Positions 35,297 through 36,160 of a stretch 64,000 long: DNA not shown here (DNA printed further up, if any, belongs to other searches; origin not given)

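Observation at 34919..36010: Compact exosortase-family gene with a tightly coupled small membrane partner (XrtF-like pair)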

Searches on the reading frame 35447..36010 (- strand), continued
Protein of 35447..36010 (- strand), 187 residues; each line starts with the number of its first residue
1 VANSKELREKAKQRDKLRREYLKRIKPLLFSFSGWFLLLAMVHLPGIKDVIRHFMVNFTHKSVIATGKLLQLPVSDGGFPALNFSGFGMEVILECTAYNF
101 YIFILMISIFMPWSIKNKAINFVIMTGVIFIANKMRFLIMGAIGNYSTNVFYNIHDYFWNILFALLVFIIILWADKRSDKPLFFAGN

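Call 32: search_protein_families(library=ncbifam, proteins=[P0096, P0097, P0100, P0102, P0103, P0098, P0099, P0101, P0110, P0123], max_evalue=0.01)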
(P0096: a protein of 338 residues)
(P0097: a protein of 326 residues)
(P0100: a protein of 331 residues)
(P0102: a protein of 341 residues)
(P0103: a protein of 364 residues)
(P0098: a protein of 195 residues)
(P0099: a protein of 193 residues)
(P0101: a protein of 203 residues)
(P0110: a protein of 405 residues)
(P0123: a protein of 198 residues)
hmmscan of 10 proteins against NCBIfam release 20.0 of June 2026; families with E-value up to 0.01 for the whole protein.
P0096 (338 aa): 10 families
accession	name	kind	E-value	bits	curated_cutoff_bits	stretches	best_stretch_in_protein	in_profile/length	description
TIGR04144.1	archaeo_VPXXXP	exception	3.2e-16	59.6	150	1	40-166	26-153/156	archaeosortase B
TIGR04177.1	exosort_XrtH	exception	1.4e-14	54.4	86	1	23-163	11-152/158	exosortase H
TIGR04178.1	exo_archaeo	signature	2.6e-13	50.1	23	1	77-159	2-89/97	exosortase/archaeosortase family protein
NF046081.1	exosort_XrtX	exception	2.2e-11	43.9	170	1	51-166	44-162/168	exosortase X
NF033505.2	paceosortase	exception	1.4e-05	25.3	80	1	56-160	39-142/167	pacearchaeosortase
TIGR04300.1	exosort_XrtM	exception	4e-05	24.1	125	1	45-163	23-144/150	exosortase family protein XrtM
TIGR02602.1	8TM_EpsH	subfamily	5.6e-05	22.8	105.55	1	31-160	102-235/241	exosortase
TIGR04124.1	archaeo_artE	exception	0.00012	22.1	95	1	48-145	35-130/153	archaeosortase family protein ArtE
TIGR04128.1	exoso_Fjoh_1448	exception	0.00034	20.9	90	1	67-165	74-171/174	exosortase family protein XrtF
TIGR04152.1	exosort_VPLPA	exception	0.0012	18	400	1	32-172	104-250/486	VPLPA-CTERM-specific exosortase XrtD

P0097 (326 aa): 8 families
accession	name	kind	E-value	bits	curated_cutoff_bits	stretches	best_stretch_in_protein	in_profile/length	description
TIGR04177.1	exosort_XrtH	exception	1.2e-11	44.9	86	1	13-159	3-152/158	exosortase H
TIGR04178.1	exo_archaeo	signature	2.8e-11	43.5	23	1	73-159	2-94/97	exosortase/archaeosortase family protein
NF046081.1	exosort_XrtX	exception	3.6e-11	43.3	170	1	32-161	28-161/168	exosortase X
TIGR04144.1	archaeo_VPXXXP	exception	1.4e-10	41.4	150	1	41-164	31-155/156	archaeosortase B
NF033505.2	paceosortase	exception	2e-06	28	80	1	58-157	44-143/167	pacearchaeosortase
TIGR04300.1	exosort_XrtM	exception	2.1e-06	28.3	125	1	41-157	23-138/150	exosortase family protein XrtM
NF033767.0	exosort_XrtS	exception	0.00089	19.2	145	1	70-142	59-135/155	exosortase S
TIGR04128.1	exoso_Fjoh_1448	exception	0.0071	16.6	90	1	61-161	72-171/174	exosortase family protein XrtF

P0100 (331 aa): 10 families
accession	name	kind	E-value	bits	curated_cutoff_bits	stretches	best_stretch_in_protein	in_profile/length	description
TIGR04144.1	archaeo_VPXXXP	exception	4.7e-19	68.9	150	1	15-161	3-151/156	archaeosortase B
TIGR04177.1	exosort_XrtH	exception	1.1e-17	64.5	86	1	24-159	14-151/158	exosortase H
TIGR04178.1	exo_archaeo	signature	9.9e-14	51.4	23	1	74-159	1-93/97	exosortase/archaeosortase family protein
NF046081.1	exosort_XrtX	exception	2.5e-13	50.3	170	1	17-163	16-162/168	exosortase X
TIGR04300.1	exosort_XrtM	exception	3.4e-06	27.5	125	1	74-160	55-141/150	exosortase family protein XrtM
TIGR04128.1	exoso_Fjoh_1448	exception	4.7e-06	26.9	90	1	71-160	80-169/174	exosortase family protein XrtF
TIGR04125.1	exosort_PGF_TRM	exception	5.1e-06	26.1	75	1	59-190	124-246/271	archaeosortase A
NF046083.1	exosort_XrtY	exception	5.7e-06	26.3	160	1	70-139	79-148/168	exosortase Y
NF033505.2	paceosortase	exception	0.001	19.2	80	1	58-158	42-143/167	pacearchaeosortase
TIGR04124.1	archaeo_artE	exception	0.0028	17.7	95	1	51-157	40-148/153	archaeosortase family protein ArtE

P0102 (341 aa): 7 families
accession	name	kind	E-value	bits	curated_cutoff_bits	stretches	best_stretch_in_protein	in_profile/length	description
TIGR04144.1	archaeo_VPXXXP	exception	3.2e-14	53.2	150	1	19-167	4-152/156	archaeosortase B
TIGR04178.1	exo_archaeo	signature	2.7e-12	46.8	23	1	79-162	2-90/97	exosortase/archaeosortase family protein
TIGR04177.1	exosort_XrtH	exception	2.8e-12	46.9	86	1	19-165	3-152/158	exosortase H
NF033505.2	paceosortase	exception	1.8e-09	37.9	80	1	55-162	37-142/167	pacearchaeosortase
NF046081.1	exosort_XrtX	exception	2.7e-09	37.2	170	1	22-167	12-161/168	exosortase X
TIGR04128.1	exoso_Fjoh_1448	exception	1.1e-05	25.8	90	1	68-167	73-171/174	exosortase family protein XrtF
TIGR04300.1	exosort_XrtM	exception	0.0013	19.2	125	1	77-164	54-143/150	exosortase family protein XrtM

P0103 (364 aa): 11 families
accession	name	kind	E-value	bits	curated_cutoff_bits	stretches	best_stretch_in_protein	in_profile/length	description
TIGR04144.1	archaeo_VPXXXP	exception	8.4e-17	61.6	150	1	30-157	24-152/156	archaeosortase B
TIGR04177.1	exosort_XrtH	exception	5.4e-13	49.2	86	1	25-156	21-153/158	exosortase H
TIGR04178.1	exo_archaeo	signature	7.6e-13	48.6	23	1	70-156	3-95/97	exosortase/archaeosortase family protein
NF046081.1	exosort_XrtX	exception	4.6e-11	42.9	170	1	65-158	69-162/168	exosortase X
TIGR04124.1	archaeo_artE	exception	4.2e-09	36.6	95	1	44-155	39-148/153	archaeosortase family protein ArtE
TIGR04128.1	exoso_Fjoh_1448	exception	1.2e-07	32.1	90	1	59-157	74-171/174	exosortase family protein XrtF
NF033505.2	paceosortase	exception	1.1e-06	28.9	80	1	38-153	29-143/167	pacearchaeosortase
TIGR04300.1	exosort_XrtM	exception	1.2e-06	29.1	125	1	66-152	53-137/150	exosortase family protein XrtM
NF046083.1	exosort_XrtY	exception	0.001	19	160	1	59-143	74-156/168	exosortase Y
TIGR04175.1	archaeo_artD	exception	0.0018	18.3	125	1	52-154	39-138/150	archaeosortase D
NF012138.0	exosort_XrtR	exception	0.0028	17.8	150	1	67-137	61-135/160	exosortase R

P0098 (195 aa): 14 families
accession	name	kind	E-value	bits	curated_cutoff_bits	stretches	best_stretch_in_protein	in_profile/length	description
TIGR04177.1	exosort_XrtH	exception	1.8e-18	67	86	1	18-165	3-154/158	exosortase H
NF046081.1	exosort_XrtX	exception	5.1e-17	62.3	170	1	20-165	17-161/168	exosortase X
TIGR04144.1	archaeo_VPXXXP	exception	7.5e-17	61.7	150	1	17-164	3-151/156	archaeosortase B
TIGR04178.1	exo_archaeo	signature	2.4e-13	50.2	23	1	77-163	2-94/97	exosortase/archaeosortase family protein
TIGR04124.1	archaeo_artE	exception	7.7e-10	39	95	1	23-163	14-148/153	archaeosortase family protein ArtE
NF046083.1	exosort_XrtY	exception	7.1e-09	35.8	160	1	73-158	80-164/168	exosortase Y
NF033505.2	paceosortase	exception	2.1e-08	34.4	80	1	51-163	34-145/167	pacearchaeosortase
TIGR04125.1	exosort_PGF_TRM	exception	5.2e-08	32.6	75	1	32-125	94-192/271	archaeosortase A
TIGR04128.1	exoso_Fjoh_1448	exception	9.3e-08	32.5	90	1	73-164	80-170/174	exosortase family protein XrtF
TIGR04293.1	archaeo_artF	exception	2.4e-07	30.9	150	1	35-164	27-158/166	archaeosortase family protein ArtF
TIGR04300.1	exosort_XrtM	exception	4e-07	30.6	125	1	67-162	46-139/150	exosortase family protein XrtM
TIGR03110.1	exosort_Gpos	exception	6.1e-07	29.5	102.75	1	74-159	86-172/187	exosortase family protein XrtG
TIGR02602.1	8TM_EpsH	subfamily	7.5e-05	22.3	105.55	1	18-166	87-239/241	exosortase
NF038142.1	exosort_XrtW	exception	0.00022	19.7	425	1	18-135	112-233/494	exosortase W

P0099 (193 aa): 15 families
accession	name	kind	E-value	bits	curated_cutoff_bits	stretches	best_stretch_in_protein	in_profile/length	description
TIGR04144.1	archaeo_VPXXXP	exception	1.4e-23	83.5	150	1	59-183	28-154/156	archaeosortase B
NF046081.1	exosort_XrtX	exception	3.1e-19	69.5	170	1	50-183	26-163/168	exosortase X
TIGR04177.1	exosort_XrtH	exception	2.8e-18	66.4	86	1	37-180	9-153/158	exosortase H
TIGR04178.1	exo_archaeo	signature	1e-16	61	23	1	94-179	2-94/97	exosortase/archaeosortase family protein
TIGR04128.1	exoso_Fjoh_1448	exception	3.9e-14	53.2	90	1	95-182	85-172/174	exosortase family protein XrtF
TIGR04124.1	archaeo_artE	exception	1.1e-13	51.5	95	1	55-180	25-149/153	archaeosortase family protein ArtE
TIGR04125.1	exosort_PGF_TRM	exception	5.5e-09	35.8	75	1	37-148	84-199/271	archaeosortase A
TIGR04300.1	exosort_XrtM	exception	1.5e-08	35.2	125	1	79-178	41-140/150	exosortase family protein XrtM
TIGR02602.1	8TM_EpsH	subfamily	3.1e-08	33.4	105.55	1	35-177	88-236/241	exosortase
NF046083.1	exosort_XrtY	exception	3.4e-08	33.5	160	1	76-178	66-167/168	exosortase Y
NF033505.2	paceosortase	exception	1.8e-07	31.4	80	1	58-177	24-143/167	pacearchaeosortase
TIGR03110.1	exosort_Gpos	exception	4.8e-07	29.9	102.75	1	55-176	45-173/187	exosortase family protein XrtG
TIGR03109.2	exosort_XrtA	exception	1e-06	28.4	208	1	31-179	103-258/261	exosortase A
NF038142.1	exosort_XrtW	exception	0.00033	19.1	425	1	44-182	120-264/494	exosortase W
NF045528.1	heimosortase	equivalog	0.00043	20.3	130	1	83-164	76-157/199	heimdallarchaeosortase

P0101 (203 aa): 13 families
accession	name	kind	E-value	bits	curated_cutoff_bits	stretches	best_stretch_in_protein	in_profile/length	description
TIGR04177.1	exosort_XrtH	exception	2.4e-16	60.1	86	1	37-184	3-153/158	exosortase H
TIGR04144.1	archaeo_VPXXXP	exception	4e-14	52.8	150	1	37-184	4-151/156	archaeosortase B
TIGR04178.1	exo_archaeo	signature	1.4e-12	47.7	23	1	97-183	2-94/97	exosortase/archaeosortase family protein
NF046081.1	exosort_XrtX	exception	5.3e-10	39.5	170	1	77-185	50-161/168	exosortase X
TIGR02602.1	8TM_EpsH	subfamily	8.1e-09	35.3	105.55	1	36-181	90-236/241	exosortase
NF033505.2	paceosortase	exception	3.5e-07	30.5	80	1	59-183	23-145/167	pacearchaeosortase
TIGR04125.1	exosort_PGF_TRM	exception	1.4e-05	24.7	75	1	31-146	79-193/271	archaeosortase A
TIGR04124.1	archaeo_artE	exception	0.00017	21.7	95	1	82-177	49-143/153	archaeosortase family protein ArtE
TIGR04300.1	exosort_XrtM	exception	0.0008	19.9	125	1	93-184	52-145/150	exosortase family protein XrtM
NF038142.1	exosort_XrtW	exception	0.00096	17.6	425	1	36-157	114-235/494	exosortase W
NF033767.0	exosort_XrtS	exception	0.0027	17.7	145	1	94-177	59-145/155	exosortase S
TIGR04152.1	exosort_VPLPA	exception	0.0029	16.7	400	1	36-183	91-241/486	VPLPA-CTERM-specific exosortase XrtD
TIGR04128.1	exoso_Fjoh_1448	exception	0.0069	16.6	90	1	85-184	72-170/174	exosortase family protein XrtF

P0110 (405 aa): 10 families
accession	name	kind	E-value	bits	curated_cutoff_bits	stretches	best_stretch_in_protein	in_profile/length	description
TIGR04177.1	exosort_XrtH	exception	2.2e-19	70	86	1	69-217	2-153/158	exosortase H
TIGR04144.1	archaeo_VPXXXP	exception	7.1e-17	61.8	150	1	126-220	61-154/156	archaeosortase B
NF046081.1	exosort_XrtX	exception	1.4e-15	57.6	170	1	91-219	30-162/168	exosortase X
TIGR04178.1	exo_archaeo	signature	8.1e-14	51.7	23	1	129-216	1-94/97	exosortase/archaeosortase family protein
TIGR04300.1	exosort_XrtM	exception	7.8e-10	39.4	125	1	114-218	39-146/150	exosortase family protein XrtM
TIGR04128.1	exoso_Fjoh_1448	exception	2e-08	34.7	90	1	124-218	77-171/174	exosortase family protein XrtF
NF033505.2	paceosortase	exception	1e-06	28.9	80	1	99-217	28-146/167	pacearchaeosortase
NF046083.1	exosort_XrtY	exception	1.2e-06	28.5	160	1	112-215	66-167/168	exosortase Y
TIGR04124.1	archaeo_artE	exception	2.4e-05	24.4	95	1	85-197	18-129/153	archaeosortase family protein ArtE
TIGR03110.1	exosort_Gpos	exception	0.0032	17.4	102.75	1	127-217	86-178/187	exosortase family protein XrtG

P0123 (198 aa): 15 families
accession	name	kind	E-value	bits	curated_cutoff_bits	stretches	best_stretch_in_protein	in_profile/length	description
TIGR04177.1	exosort_XrtH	exception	2e-26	92.9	86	1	33-183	2-153/158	exosortase H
NF046081.1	exosort_XrtX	exception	1.7e-22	80.1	170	1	29-183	2-160/168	exosortase X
TIGR04144.1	archaeo_VPXXXP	exception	7.7e-21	74.7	150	1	32-188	2-156/156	archaeosortase B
TIGR04178.1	exo_archaeo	signature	8.8e-16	58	23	1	96-182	1-94/97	exosortase/archaeosortase family protein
TIGR04300.1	exosort_XrtM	exception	4.3e-12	46.7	125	1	87-183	46-141/150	exosortase family protein XrtM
NF046083.1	exosort_XrtY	exception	7e-11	42.3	160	1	59-177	45-164/168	exosortase Y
TIGR04128.1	exoso_Fjoh_1448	exception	8.2e-10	39.2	90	1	28-182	5-169/174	exosortase family protein XrtF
NF033505.2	paceosortase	exception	4.7e-09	36.6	80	1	65-180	28-143/167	pacearchaeosortase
TIGR04124.1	archaeo_artE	exception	9.6e-09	35.5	95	1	55-179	25-148/153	archaeosortase family protein ArtE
TIGR04125.1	exosort_PGF_TRM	exception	2.5e-08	33.7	75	1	65-158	107-204/271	archaeosortase A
TIGR03110.1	exosort_Gpos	exception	2.7e-05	24.1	102.75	1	91-165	81-159/187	exosortase family protein XrtG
TIGR04175.1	archaeo_artD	exception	4.7e-05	23.4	125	1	62-185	22-140/150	archaeosortase D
TIGR04293.1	archaeo_artF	exception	6.4e-05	23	150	1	93-190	67-163/166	archaeosortase family protein ArtF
NF033464.1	cyanoexo_CrtC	exception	0.00048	19.8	225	1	62-162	147-252/278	cyanoexosortase C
TIGR02602.1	8TM_EpsH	subfamily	0.0072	15.9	105.55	0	48-178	99-234/241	exosortase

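Call 36: predict_structure(alignment_id=A1)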
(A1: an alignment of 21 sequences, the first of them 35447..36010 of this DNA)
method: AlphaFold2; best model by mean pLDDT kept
length: 187 residues; sequences in the alignment: 21
mean_pLDDT: 86.4   pTM: 0.77
mean pLDDT of the five models: 86.4, 86.4, 86.3, 84.9, 84.8
residues with pLDDT >= 90: 79; 70-90: 97; 50-70: 10; < 50: 1
segments of 3 or more residues with pLDDT < 50: none
pLDDT, mean of each block of 10 residues (from residue 1): 77 82 85 94 88 91 93 90 89 83 93 90 93 90 88 77 88 80 61
secondary structure, 60 per line:
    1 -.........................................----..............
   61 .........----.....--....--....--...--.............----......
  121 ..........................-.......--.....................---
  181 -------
elements in order: H2-42 H47-69 E74-78 E81-84 E87-90 H98-110 H115-146 H148-154 H157-177

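Call 39: search_solved_structures(query=A1, max_evalue=1)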
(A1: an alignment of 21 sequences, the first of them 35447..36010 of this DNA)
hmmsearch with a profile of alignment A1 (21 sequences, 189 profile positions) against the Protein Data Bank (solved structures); distinct sequences matched with E-value up to 1: 0.

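Call 46: fold_search(model_id=the predicted structure, library=pdb)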
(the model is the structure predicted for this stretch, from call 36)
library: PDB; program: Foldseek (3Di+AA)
matches with E <= 10: 55; with E <= 0.001: 0
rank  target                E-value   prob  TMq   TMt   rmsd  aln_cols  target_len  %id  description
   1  5ci0                  5.8e-01  0.08  0.19  0.12  16.3       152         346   12  Ribonucleotide reductase Y122 3,5-F2Y variant (released 2016-06-22)
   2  5ci4                  5.8e-01  0.08  0.19  0.12  16.3       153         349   12  Ribonucleotide reductase beta subunit (released 2016-06-22)
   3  1yfd_A                8.3e-01  0.06  0.19  0.12  17.4       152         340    9  Crystal structure of the Y122H mutant of ribonucleotide reductase R2 protein from E. coli (released 2005-02-15)
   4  4wav_A                1.1e+00  0.13  0.30  0.26  14.6       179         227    9  Crystal Structure of Haloquadratum walsbyi bacteriorhodopsin mutant D93N (released 2015-09-23)
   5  5ci1                  1.3e+00  0.05  0.19  0.12  17.7       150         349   11  Ribonucleotide reductase Y122 2,3-F2Y variant (released 2016-06-22)
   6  1biq_A                1.3e+00  0.06  0.19  0.12  16.7       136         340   10  RIBONUCLEOSIDE-DIPHOSPHATE REDUCTASE 1 BETA CHAIN MUTANT E238A (released 1999-01-13)
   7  1pj0_A                1.5e+00  0.04  0.19  0.12  16.9       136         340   11  RIBONUCLEOTIDE REDUCTASE R2-D84E/W48F MUTANT SOAKED WITH FERROUS IONS AT NEUTRAL PH (released 2004-01-13)
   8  1pm2_A                1.6e+00  0.04  0.19  0.12  16.9       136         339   11  CRYSTAL STRUCTURE OF MANGANESE SUBSTITUTED R2-D84E (D84E MUTANT OF THE R2 SUBUNIT OF E. COLI RIBONUCLEOTIDE REDUCTASE) (released 2004-01-13)
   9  5cns_F                1.6e+00  0.04  0.19  0.12  16.3       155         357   10  Crystal structure of the dATP inhibited E. coli class Ia ribonucleotide reductase complex bound to CDP and dATP at 2.9 (released 2016-01-20)
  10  1mrr_A                1.7e+00  0.05  0.19  0.12  16.8       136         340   10  SUBSTITUTION OF MANGANESE FOR IRON IN RIBONUCLEOTIDE REDUCTASE FROM ESCHERICHIA COLI. SPECTROSCOPIC AND CRYSTALLOGRAPH (released 1994-01-31)
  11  5cns_H                1.7e+00  0.04  0.19  0.12  18.3       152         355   12  Crystal structure of the dATP inhibited E. coli class Ia ribonucleotide reductase complex bound to CDP and dATP at 2.9 (released 2016-01-20)
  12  1xik_A                1.8e+00  0.04  0.19  0.13  16.8       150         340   12  RIBONUCLEOSIDE-DIPHOSPHATE REDUCTASE 1 BETA CHAIN (released 1997-03-12)
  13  9db2_D                1.8e+00  0.04  0.18  0.12  17.9       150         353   11  Class Ia ribonucleotide reductase with mechanism-based inhibitor N3CDP (released 2024-11-06)
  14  2xof_A                2.0e+00  0.03  0.18  0.12  17.5       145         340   10  Ribonucleotide reductase Y122NO2Y modified R2 subunit of E. coli (released 2010-08-25)
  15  1mxr_A                2.6e+00  0.03  0.18  0.12  16.7       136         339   10  High resolution structure of Ribonucleotide reductase R2 from E. coli in its oxidised (Met) form (released 2003-03-25)
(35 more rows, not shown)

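Call 59: list_cluster_members(proteins=[P0096, P0100, P0103, P0105, P0110, P0090, P0093, P0098])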
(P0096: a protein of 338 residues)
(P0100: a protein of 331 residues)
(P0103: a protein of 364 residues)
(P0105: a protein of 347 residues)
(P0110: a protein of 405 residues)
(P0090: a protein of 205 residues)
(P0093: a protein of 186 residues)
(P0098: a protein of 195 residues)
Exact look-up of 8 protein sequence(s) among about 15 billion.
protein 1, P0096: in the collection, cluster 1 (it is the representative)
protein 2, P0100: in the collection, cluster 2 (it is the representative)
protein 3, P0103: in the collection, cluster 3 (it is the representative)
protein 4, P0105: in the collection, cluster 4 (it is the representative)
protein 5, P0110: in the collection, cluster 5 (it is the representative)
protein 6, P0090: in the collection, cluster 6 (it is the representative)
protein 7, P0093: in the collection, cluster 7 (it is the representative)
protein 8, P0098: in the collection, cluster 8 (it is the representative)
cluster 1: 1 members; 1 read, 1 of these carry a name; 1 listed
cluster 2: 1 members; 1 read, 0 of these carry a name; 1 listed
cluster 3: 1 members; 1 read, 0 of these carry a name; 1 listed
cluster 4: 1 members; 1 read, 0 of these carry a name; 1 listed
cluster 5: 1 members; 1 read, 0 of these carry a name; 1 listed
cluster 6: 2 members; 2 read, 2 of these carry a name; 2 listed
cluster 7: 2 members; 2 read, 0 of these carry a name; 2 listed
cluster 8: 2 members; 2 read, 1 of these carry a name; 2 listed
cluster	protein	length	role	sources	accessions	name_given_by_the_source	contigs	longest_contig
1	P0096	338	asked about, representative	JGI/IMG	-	exosortase/archaeosortase family protein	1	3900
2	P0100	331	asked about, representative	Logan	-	-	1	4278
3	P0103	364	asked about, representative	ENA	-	-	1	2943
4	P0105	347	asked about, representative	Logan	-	-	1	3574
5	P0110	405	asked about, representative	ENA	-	-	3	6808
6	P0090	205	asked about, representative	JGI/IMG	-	exosortase/archaeosortase family protein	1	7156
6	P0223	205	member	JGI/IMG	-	exosortase/archaeosortase family protein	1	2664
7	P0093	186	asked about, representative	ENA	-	-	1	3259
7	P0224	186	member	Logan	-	-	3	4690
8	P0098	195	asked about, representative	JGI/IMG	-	-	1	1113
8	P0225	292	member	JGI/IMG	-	exosortase/archaeosortase family protein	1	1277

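Call 60: find_encoding_contigs(protein=P0110, flank=5000, max_places=3)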
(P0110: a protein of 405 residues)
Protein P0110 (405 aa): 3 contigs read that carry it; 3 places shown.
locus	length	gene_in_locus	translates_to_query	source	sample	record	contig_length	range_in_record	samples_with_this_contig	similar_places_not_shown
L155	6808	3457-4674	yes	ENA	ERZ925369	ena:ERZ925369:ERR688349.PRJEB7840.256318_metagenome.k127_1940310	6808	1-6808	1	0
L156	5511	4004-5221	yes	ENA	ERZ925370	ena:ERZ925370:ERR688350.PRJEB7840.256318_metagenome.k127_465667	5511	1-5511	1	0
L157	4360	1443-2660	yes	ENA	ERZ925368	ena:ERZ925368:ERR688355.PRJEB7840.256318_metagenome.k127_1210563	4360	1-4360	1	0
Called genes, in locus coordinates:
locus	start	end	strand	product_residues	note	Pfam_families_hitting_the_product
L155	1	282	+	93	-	?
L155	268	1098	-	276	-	PF22435:MRM3-like_sub_bind, PF08032:SpoU_sub_bind, PF00588:SpoU_methylase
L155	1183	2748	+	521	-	PF01564:Spermine_synth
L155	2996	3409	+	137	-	-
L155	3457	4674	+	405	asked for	PF09721:Exosortase_EpsH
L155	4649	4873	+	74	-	-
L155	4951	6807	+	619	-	?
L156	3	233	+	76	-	?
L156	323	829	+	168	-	PF01467:CTP_transf_like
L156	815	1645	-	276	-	PF22435:MRM3-like_sub_bind, PF08032:SpoU_sub_bind, PF00588:SpoU_methylase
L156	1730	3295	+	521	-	PF01564:Spermine_synth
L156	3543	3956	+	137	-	-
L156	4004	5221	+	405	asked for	PF09721:Exosortase_EpsH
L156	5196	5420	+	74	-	-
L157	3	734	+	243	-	?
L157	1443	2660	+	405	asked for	PF09721:Exosortase_EpsH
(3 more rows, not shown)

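Call 63: search_protein_families(library=pfam, proteins=[L071:5643-6857:-, L051:6085-6756:+, L053:4233-4700:+, L051:3153-4061:+, L055:2033-2791:+, L072:1952-3289:+, L010:6490-7548:+], max_evalue=0.001)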
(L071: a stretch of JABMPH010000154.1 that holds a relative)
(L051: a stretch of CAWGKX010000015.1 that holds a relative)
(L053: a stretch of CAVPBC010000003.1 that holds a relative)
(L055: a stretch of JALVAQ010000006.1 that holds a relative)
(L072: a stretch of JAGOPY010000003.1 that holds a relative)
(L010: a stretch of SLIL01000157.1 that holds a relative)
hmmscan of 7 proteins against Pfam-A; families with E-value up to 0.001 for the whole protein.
L071:5643-6857:- (404 aa): 2 families
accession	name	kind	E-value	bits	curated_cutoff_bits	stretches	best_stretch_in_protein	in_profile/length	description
PF12833.13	HTH_18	-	2.8e-18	66.4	33.6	1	315-396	1-79/80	Helix-turn-helix domain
PF00165.29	HTH_AraC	-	5e-08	33.3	26.6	1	355-396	2-42/42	Bacterial regulatory helix-turn-helix proteins, AraC family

L051:6085-6756:+ (223 aa): 2 families
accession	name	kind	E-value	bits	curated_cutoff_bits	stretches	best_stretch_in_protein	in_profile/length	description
PF04326.19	SLFN_AlbA_2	-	2.6e-20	73.6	25.3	1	13-127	1-117/118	Schlafen, AlbA_2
PF01399.33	PCI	-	0.00045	20.8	22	1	148-195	23-70/84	PCI domain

L053:4233-4700:+ (155 aa): 2 families
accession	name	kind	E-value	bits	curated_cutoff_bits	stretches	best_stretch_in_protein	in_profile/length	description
PF01948.23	PyrI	-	3.3e-32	111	25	1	10-101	1-93/93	Aspartate carbamoyltransferase regulatory chain, allosteric domain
PF02748.20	PyrI_C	-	3.5e-16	59.2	23.4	1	105-150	1-46/48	Aspartate carbamoyltransferase regulatory chain, metal binding domain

L051:3153-4061:+ (302 aa): 2 families
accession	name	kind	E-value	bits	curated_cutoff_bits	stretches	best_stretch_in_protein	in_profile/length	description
PF02729.26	OTCace_N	-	7.9e-46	156.2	29.9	1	4-141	1-147/148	Aspartate/ornithine carbamoyltransferase, carbamoyl-P binding domain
PF00185.30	OTCace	-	8.4e-32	110.8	29.4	1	149-297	2-156/157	Aspartate/ornithine carbamoyltransferase, Asp/Orn binding domain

L055:2033-2791:+ (252 aa): 0 families

L072:1952-3289:+ (445 aa): 0 families

L010:6490-7548:+ (352 aa): 3 families
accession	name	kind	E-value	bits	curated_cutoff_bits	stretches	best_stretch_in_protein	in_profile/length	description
PF02492.25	cobW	-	1.4e-49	168.6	20.7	1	13-189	1-179/180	CobW/HypB/UreG, nucleotide-binding domain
PF07683.19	CobW_C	-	2.7e-17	62.8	22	1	256-339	10-92/94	Cobalamin synthesis protein cobW C-terminal domain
PF25204.1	DAAF9_2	-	0.00095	19.2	27.5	0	97-194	74-177/210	DAAF9 domain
